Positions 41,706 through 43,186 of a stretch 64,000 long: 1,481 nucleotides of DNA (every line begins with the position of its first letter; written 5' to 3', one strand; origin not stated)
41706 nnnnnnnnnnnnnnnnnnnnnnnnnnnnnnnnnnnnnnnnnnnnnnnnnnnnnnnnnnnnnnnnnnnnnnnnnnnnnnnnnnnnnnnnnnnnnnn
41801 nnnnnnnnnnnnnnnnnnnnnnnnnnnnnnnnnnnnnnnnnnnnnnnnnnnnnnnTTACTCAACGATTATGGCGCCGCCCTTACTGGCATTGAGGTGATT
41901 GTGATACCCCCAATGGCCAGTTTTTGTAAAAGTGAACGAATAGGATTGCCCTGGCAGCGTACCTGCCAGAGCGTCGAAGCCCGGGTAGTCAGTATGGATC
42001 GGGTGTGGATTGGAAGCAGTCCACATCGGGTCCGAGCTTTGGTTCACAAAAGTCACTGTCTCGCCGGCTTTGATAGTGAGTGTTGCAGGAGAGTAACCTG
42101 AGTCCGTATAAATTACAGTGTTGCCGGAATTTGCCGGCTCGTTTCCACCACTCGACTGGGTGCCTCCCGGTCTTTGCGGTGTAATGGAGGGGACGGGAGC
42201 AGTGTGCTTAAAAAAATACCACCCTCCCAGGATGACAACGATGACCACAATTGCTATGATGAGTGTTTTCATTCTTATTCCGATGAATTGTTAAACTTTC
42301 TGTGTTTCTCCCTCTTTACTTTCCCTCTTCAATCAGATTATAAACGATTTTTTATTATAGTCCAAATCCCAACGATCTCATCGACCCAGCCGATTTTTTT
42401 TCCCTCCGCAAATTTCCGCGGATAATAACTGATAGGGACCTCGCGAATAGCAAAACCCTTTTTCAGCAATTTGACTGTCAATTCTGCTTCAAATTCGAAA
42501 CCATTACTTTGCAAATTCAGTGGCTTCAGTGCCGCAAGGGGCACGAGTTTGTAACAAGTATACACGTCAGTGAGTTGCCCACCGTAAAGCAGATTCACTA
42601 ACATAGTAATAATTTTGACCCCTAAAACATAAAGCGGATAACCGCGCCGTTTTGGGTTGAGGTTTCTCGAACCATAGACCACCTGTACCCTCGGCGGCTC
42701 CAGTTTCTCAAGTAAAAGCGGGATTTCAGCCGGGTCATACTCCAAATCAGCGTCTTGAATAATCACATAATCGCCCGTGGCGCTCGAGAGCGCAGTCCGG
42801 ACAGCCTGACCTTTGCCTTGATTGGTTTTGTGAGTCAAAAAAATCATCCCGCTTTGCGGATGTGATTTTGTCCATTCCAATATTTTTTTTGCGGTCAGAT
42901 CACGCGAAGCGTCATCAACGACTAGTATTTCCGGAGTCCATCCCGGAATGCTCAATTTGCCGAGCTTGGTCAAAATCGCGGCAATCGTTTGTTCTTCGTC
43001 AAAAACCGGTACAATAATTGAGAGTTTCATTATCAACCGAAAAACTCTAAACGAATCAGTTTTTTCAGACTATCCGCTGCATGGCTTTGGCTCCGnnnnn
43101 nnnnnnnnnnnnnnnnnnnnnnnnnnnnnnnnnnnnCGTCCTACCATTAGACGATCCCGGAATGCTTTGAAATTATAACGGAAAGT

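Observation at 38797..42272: Minus-strand operon encoding a fused polytopic-membrane/FNR-like NAD(P)H oxidoreductase plus a Cys-less cupredoxin-fold protein and two small membrane proteins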

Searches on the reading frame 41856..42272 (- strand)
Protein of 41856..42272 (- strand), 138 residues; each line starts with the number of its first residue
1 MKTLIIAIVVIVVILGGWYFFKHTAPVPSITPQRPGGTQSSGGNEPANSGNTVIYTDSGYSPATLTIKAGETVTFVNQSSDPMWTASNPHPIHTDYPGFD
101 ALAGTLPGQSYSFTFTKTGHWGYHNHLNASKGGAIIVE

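Call 3: search_protein_families(library=pfam, proteins=[window:41856-42272:-], max_evalue=0.1)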
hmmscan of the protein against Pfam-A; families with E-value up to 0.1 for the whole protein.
window:41856-42272:- (138 aa): 4 families
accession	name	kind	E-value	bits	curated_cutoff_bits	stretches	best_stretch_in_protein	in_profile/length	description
PF13473.12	Cupredoxin_1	-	0.00013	22.4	27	1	48-136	20-103/104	Cupredoxin-like domain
PF00127.26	Copper-bind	-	0.00016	22.4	21.2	1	60-124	14-83/99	Copper binding proteins, plastocyanin/azurin family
PF20944.2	StcE_b-sandwich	-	0.0025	18.3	27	1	51-85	39-72/75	Metalloprotease StcE, beta-sandwich domain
PF07731.20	Cu-oxidase_2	-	0.011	15.9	20.4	1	33-102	5-67/137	Multicopper oxidase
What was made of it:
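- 41856..42272 (-): Membrane-tethered cupredoxin, 138 aa, extracytoplasmic. Layout: N-terminal TM helix at residues 2-22, a Pro/Ser/Gly-rich linker, then the cupredoxin domain at 51-138. No Cys. Pfam Copper-bind/Cupredoxin_1: call 3.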

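Call 4: search_protein_families(library=ncbifam, proteins=[window:41856-42272:-], max_evalue=0.1)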
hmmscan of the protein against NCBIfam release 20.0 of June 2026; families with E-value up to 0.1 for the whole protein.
window:41856-42272:- (138 aa): 6 families
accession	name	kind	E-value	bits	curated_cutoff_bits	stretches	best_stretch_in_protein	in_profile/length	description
TIGR02656.1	cyanin_plasto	equivalog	1e-05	25.9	87.85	1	59-137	13-98/99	plastocyanin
TIGR02657.1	amicyanin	equivalog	0.00062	20.1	110.2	1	60-137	8-82/83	amicyanin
NF033208.1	choice_anch_E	domain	0.018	15.3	23.8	0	94-127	19-52/172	choice-of-anchor E domain-containing protein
NF051440.1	CuResCopIPSEAE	equivalog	0.023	14.5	280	1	52-77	44-69/180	copper-resistant cuproprotein CopI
TIGR02375.1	pseudoazurin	equivalog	0.071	12.9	109.85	0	60-124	12-71/116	pseudoazurin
NF041659.1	Papain_Inhib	equivalog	0.079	12.9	150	0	48-90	36-76/130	cysteine/serine endopeptidase inhibitor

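Call 23: find_homologous_proteins(query=window:41856-42272:-, max_evalue=0.001)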
Query window:41856-42272:- (138 aa): 485 proteins with E <= 0.001 among 537 candidates; the best 120 are listed.
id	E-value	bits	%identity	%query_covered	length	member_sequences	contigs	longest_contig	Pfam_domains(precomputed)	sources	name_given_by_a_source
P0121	5.2e-88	310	100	100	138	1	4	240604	-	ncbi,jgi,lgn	jgi:plastocyanin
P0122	2.9e-41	159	55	99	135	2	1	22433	-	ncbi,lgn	-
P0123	6.0e-39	151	54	87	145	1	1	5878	PF13473.13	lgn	-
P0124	3.9e-38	149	48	99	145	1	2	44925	PF13473.13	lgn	-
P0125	4.0e-38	149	54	92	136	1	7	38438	PF00127.27,PF13473.13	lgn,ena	-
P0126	6.0e-38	148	50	88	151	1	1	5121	PF13473.13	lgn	-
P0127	8.7e-38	148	54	89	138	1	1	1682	PF13473.13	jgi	-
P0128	9.1e-38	148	51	100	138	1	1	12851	PF00127.27,PF13473.13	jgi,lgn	jgi:plastocyanin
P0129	1.9e-37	146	53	86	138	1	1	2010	PF00127.27,PF13473.13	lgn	-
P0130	2.2e-37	146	63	78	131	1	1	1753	PF13473.13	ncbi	-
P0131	7.9e-37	144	51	91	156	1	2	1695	-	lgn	-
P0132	2.3e-36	143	48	91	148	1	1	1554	PF00127.27,PF13473.13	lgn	-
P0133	2.8e-36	143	55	88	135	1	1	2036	-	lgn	-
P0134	7.7e-36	141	60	64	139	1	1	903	PF13473.13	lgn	-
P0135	9.1e-36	141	50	91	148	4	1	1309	PF13473.13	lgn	-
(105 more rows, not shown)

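Call 36: find_related_loci(query=A3, collection=metagenome_contigs, flank=3500)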
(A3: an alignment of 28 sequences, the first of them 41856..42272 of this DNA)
Query A3 (138 aa) in metagenome_contigs; peptide patterns used: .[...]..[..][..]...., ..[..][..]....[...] (x = any residue, [..] = any of these).
600 stretches matched a pattern (row limit reached: there are more); 547 encode a relative of the query (tblastn E <= 1e-3); the best 80 are kept; 80 distinct loci.
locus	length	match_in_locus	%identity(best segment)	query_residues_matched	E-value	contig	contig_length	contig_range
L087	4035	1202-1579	51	6-138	1e-40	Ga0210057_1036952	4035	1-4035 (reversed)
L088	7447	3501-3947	46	1-138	1e-38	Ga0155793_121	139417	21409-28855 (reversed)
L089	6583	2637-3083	46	1-138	1e-38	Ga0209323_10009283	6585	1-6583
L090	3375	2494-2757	65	51-138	3e-37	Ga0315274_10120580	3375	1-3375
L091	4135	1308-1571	65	51-138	3e-37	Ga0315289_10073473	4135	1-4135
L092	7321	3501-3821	54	22-137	3e-36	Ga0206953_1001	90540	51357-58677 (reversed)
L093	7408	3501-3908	42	2-138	4e-36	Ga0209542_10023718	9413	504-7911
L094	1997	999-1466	44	3-138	8e-36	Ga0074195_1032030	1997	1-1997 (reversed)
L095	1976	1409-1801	43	1-138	6e-36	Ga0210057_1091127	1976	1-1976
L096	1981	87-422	57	25-138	7e-36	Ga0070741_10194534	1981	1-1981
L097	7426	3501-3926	44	2-137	2e-35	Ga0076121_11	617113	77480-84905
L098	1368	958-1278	54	28-137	1e-35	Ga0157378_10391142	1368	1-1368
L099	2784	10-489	45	2-138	3e-35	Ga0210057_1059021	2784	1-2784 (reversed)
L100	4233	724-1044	54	28-137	5e-35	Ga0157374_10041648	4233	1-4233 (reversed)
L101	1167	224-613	44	1-138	1e-35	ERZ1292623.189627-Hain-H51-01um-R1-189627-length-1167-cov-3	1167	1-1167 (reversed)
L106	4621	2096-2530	43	2-138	5e-34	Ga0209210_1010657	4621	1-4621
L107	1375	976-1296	54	28-137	2e-34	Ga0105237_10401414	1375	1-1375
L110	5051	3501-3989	39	1-138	1e-33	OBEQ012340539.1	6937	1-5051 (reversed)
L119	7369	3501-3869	50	22-138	8e-33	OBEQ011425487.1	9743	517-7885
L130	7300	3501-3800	51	39-138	2e-32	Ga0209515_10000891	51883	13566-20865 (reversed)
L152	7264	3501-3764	61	51-138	3e-31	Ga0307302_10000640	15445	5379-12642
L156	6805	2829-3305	42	2-138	3e-31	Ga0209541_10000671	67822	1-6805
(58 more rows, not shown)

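Call 41: predict_structure(alignment_id=A3)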
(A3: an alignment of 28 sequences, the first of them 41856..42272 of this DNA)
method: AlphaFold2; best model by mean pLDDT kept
length: 138 residues; sequences in the alignment: 28
mean_pLDDT: 83.6   pTM: 0.62
mean pLDDT of the five models: 83.6, 82.6, 82.6, 82.1, 81.3
residues with pLDDT >= 90: 84; 70-90: 26; 50-70: 13; < 50: 15
segments of 3 or more residues with pLDDT < 50: 32-46
pLDDT, mean of each block of 10 residues (from residue 1): 91 88 64 43 50 97 96 97 89 80 92 95 94 96
secondary structure, 60 per line:
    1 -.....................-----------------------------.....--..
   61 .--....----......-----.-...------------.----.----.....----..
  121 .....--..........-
elements in order: H2-22 E52-56 E59-61 E64-67 E72-77 E85-87 E110-114 E119-125 E128-137

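Call 44: search_solved_structures(query=A3, max_evalue=1, show_alignments=5)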
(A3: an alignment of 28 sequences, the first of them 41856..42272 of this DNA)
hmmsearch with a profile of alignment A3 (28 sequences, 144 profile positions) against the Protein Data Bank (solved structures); distinct sequences matched with E-value up to 1: 96 (the best 60 are shown).
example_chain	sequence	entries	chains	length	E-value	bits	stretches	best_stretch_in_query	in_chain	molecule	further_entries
1sfd_A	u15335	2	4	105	6.4e-11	45.8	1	51-144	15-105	Amicyanin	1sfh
2idt_A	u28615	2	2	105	9.3e-11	45.3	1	51-144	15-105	Amicyanin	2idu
1sf3_A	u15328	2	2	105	1.5e-10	44.6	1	51-144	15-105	Amicyanin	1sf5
3rym_A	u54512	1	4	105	1.5e-10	44.6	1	51-144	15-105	Amicyanin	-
2qdv_A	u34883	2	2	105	2.5e-10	43.9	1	51-144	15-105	Amicyanin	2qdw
2idq_A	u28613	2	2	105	2.6e-10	43.9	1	51-144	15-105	Amicyanin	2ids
1aac_A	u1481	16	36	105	3.8e-10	43.3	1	51-144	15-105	AMICYANIN | PROTEIN (AMICYANIN)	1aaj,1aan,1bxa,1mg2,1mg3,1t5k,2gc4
1mda_A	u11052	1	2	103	4.2e-10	43.2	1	52-144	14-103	AMICYANIN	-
2gb2_A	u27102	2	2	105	6.6e-10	42.6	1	51-144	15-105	Amicyanin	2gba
3ie9_A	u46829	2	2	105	7.2e-10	42.4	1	51-144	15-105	Amicyanin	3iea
4p5r_A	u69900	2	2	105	1.4e-09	41.6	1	51-144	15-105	Amicyanin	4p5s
3ply_A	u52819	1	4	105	4.1e-09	40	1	51-144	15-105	Amicyanin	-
9cck_A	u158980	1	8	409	2.1e-07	34.4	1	63-143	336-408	Copper-containing nitrite reductase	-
1m9w_A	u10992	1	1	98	3.2e-07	33.9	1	65-144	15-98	plastocyanin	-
1j5c_A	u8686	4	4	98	4.9e-07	33.3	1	65-143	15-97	PLASTOCYANIN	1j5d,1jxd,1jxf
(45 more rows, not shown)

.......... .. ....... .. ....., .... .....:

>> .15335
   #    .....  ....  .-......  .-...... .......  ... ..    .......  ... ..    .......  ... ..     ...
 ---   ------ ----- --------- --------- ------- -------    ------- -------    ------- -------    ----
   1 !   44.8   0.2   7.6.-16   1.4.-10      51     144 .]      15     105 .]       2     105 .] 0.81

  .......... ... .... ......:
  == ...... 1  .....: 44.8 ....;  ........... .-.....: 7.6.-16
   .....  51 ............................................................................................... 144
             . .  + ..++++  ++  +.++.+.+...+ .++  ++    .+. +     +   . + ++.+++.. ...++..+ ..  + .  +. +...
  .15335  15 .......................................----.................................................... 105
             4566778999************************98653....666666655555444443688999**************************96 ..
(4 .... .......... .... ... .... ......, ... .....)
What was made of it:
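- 41856..42272 (-): Profile vs amicyanin E 6e-11: call 44.
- On Type-1 blue copper proteins: Profile E 6e-11 (call 44). Cys92 of amicyanin aligns with N125, His95 with Asn, and Met98 with a variable residue (call 44).
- Checked: A family profile matches amicyanin at E 6e-11 (call 44).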

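Call 45: fold_search(model_id=the predicted structure, library=pdb)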
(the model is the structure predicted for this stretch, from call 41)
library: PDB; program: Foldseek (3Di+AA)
matches with E <= 10: 1464; with E <= 0.001: 474
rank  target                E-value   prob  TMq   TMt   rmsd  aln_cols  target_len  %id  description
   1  2plt                  1.7e-08  1.00  0.53  0.73   4.0        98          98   33  STRUCTURE DETERMINATION OF PLASTOCYANIN FROM A CRYSTAL SPECIMEN WITH HEMIHEDRAL TWINNING FRACTION OF ONE-HALF (released 1993-10-31)
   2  5fc9_A                2.8e-08  1.00  0.57  0.82   1.9        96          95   22  Novel Purple Cupredoxin from Nitrosopumilus maritimus (released 2016-05-11)
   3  1pcs                  7.6e-08  1.00  0.54  0.75   3.3        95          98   30  THE 2.15 A CRYSTAL STRUCTURE OF A TRIPLE MUTANT PLASTOCYANIN FROM THE CYANOBACTERIUM SYNECHOCYSTIS SP. PCC 6803 (released 1997-12-17)
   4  2idq                  1.2e-07  1.00  0.53  0.69   2.5        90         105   26  Structure of M98A mutant of amicyanin, Cu(II) (released 2007-03-13)
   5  4p5r                  1.2e-07  1.00  0.51  0.66   3.1        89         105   29  Structure of oxidized W45Y mutant of amicyanin (released 2014-04-23)
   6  3rym_A                1.2e-07  1.00  0.53  0.69   2.5        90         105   27  Structure of Oxidized M98K mutant of Amicyanin (released 2011-11-23)
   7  1sfd_A                1.3e-07  1.00  0.53  0.68   3.7        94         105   29  oxidized form of amicyanin mutant P94F (released 2004-07-27)
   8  3ie9                  1.5e-07  1.00  0.54  0.70   2.7        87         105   25  Structure of oxidized M98L mutant of amicyanin (released 2009-10-06)
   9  1aaj                  1.5e-07  1.00  0.50  0.65   3.5        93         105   26  CRYSTAL STRUCTURE ANALYSIS OF AMICYANIN AND APOAMICYANIN FROM PARACOCCUS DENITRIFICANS AT 2.0 ANGSTROMS AND 1.8 ANGSTROM (released 1993-10-31)
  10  1byo_A                1.6e-07  1.00  0.46  0.64   5.4       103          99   25  WILD-TYPE PLASTOCYANIN FROM SILENE (released 1999-10-15)
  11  1sf3                  1.7e-07  1.00  0.56  0.73   3.0        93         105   25  Structure of the reduced form of the P94A mutant of amicyanin (released 2004-07-27)
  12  2gb2                  1.9e-07  1.00  0.53  0.69   2.6        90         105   24  The P52G mutant of amicyanin in the Cu(II) state. (released 2006-08-01)
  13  1bxu                  1.9e-07  1.00  0.53  0.78   2.5        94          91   24  OXIDIZED PLASTOCYANIN FROM SYNECHOCOCCUS SP. (released 1999-06-15)
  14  7pcy                  1.9e-07  1.00  0.53  0.73   3.9        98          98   22  THE CRYSTAL STRUCTURE OF PLASTOCYANIN FROM A GREEN ALGA, ENTEROMORPHA PROLIFERA (released 1990-07-15)
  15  2idt                  2.8e-07  1.00  0.51  0.65   3.3        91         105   23  Structure of M98Q mutant of amicyanin, Cu(II) (released 2007-03-13)
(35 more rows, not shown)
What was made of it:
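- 41856..42272 (-): AF2 pLDDT 83.6 (call 41); Foldseek top hits are plastocyanin, a purple cupredoxin and amicyanin (call 45).
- On Type-1 blue copper proteins: Foldseek hits to plastocyanin, amicyanin and a purple cupredoxin, E 1e-7 to 1e-8 (call 45).
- Closest known: Type-1 blue copper proteins. Same: The fold is the same and the sequence is recognisably related (calls 44, 45).
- Checked: The AF2 model matches plastocyanin and amicyanin (call 45).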

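Call 50: search_protein_families(library=pfam, proteins=[L130:3883-4365:+, L093:5438-5962:+, L106:4089-4562:+, L156:529-993:+, L119:3869-4210:+, L100:1094-1636:+, L107:156-773:+], max_evalue=0.01)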
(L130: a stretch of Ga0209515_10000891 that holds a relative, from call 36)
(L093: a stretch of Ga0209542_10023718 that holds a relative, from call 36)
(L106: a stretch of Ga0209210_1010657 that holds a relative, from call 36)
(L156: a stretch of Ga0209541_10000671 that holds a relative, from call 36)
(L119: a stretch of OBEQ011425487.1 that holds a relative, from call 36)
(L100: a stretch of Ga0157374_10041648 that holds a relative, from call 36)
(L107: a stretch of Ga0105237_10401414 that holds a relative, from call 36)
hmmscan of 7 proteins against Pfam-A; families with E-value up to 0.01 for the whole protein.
L130:3883-4365:+ (160 aa): 4 families
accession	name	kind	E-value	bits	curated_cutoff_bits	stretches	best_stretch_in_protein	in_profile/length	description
PF00782.25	DSPc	-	1e-15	58.1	33.5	1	66-156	40-132/133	Dual specificity phosphatase, catalytic domain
PF22785.1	Tc-R-P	-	1.9e-11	44.8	27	1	41-124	17-105/106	Polymorphic toxin system, DSP-PTPase phosphatase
PF22784.1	PTP-SAK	-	5.6e-09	36.6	27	1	69-131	58-120/153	Swiss Army Knife protein, DSP-PTPase phosphatase domain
PF22741.1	PTP-NADK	-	0.0012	18.7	27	1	71-133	82-144/163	DSP-PTPase phosphatase fused to NAD+ Kinase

L093:5438-5962:+ (174 aa): 2 families
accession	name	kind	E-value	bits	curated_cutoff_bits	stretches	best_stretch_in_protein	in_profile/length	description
PF11969.13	DcpS_C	-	1.5e-12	48.4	24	1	90-170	19-101/114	Scavenger mRNA decapping enzyme C-term binding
PF01230.28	HIT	-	1.2e-09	39.1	21.5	1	90-170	11-94/98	HIT domain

L106:4089-4562:+ (157 aa): 0 families

L156:529-993:+ (154 aa): 2 families
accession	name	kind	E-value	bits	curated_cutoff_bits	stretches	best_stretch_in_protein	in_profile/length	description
PF00254.34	FKBP_C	-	2e-37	127.8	21.1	1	61-150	3-94/94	FKBP-type peptidyl-prolyl cis-trans isomerase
PF07790.16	Pilin_N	-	0.0088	17.3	25.2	0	5-67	10-68/78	Archaeal Type IV pilin, N-terminal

L119:3869-4210:+ (113 aa): 2 families
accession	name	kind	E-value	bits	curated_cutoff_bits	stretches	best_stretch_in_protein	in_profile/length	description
PF07681.17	DoxX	-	0.00011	23.2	23.6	1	7-85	4-81/85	DoxX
PF07291.16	MauE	-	0.0056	17.4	27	1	6-85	6-85/128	Methylamine utilisation protein MauE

L100:1094-1636:+ (180 aa): 0 families

L107:156-773:+ (205 aa): 0 families

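Call 69: search_protein_representatives(alignment_id=A3)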
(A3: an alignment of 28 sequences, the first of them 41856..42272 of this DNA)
Query: 28 sequences, 144 profile positions. Proteins with E-value up to 0.001 (for the whole library): 23018; up to 1e-10: 7480; up to 1e-30: 1506. The best 150 are listed.
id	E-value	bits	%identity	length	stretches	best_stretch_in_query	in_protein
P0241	1.0e-68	246.3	-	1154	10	53-144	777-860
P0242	5.7e-63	227.6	-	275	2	1-143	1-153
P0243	6.0e-61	221.1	-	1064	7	50-143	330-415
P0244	8.7e-61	220.6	-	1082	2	48-144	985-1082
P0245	2.8e-60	218.9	-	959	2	53-143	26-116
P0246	1.6e-57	210.0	-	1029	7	33-144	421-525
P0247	2.3e-57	209.4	-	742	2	52-134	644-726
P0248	3.2e-57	209.0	-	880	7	53-144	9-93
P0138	3.9e-56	205.5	-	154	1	1-144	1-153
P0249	5.2e-56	205.1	-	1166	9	45-143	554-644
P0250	8.4e-56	204.4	-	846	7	47-144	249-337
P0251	9.8e-56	204.2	-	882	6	6-130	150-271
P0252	9.4e-55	201.0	-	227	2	52-143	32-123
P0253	3.1e-54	199.3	-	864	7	40-144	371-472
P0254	7.2e-53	194.9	-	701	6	49-143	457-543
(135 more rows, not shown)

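Call 72: search_protein_families(library=pfam, proteins=[L110:2753-3493:+, L152:2158-3417:+], max_evalue=0.01)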
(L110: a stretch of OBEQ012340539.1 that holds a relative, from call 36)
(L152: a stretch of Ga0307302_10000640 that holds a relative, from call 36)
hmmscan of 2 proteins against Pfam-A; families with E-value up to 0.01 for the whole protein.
L110:2753-3493:+ (246 aa): 4 families
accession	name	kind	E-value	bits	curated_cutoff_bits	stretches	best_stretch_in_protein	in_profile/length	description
PF13462.12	Thioredoxin_4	-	1.9e-40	139.2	23.2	1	74-242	4-164/165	Thioredoxin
PF01323.26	DSBA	-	3.3e-22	79.6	25.6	1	86-240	1-189/191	DSBA-like thioredoxin domain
PF13098.12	Thioredoxin_2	-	7.3e-07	29.9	27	1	82-240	4-103/104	Thioredoxin-like domain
PF13192.12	Thioredoxin_3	-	0.0017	18.7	24.8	1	201-229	33-61/76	Thioredoxin domain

L152:2158-3417:+ (419 aa): 0 families

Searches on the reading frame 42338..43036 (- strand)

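Call 3: search_protein_families(library=pfam, proteins=[window:42338-43036:-], max_evalue=0.1)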
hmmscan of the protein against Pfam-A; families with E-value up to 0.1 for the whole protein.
window:42338-43036:- (232 aa): 3 families
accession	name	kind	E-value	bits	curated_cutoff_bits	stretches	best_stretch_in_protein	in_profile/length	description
PF00535.33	Glycos_transf_2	-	5.7e-26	91.9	23.3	1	6-127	1-118/168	Glycosyl transferase family 2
PF13641.12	Glyco_tranf_2_3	-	1.7e-05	25.4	27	1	5-127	3-126/230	Glycosyltransferase like family 2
PF13506.12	Glyco_transf_21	-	0.051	13.5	21.7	1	77-121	20-64/174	Glycosyl transferase family 21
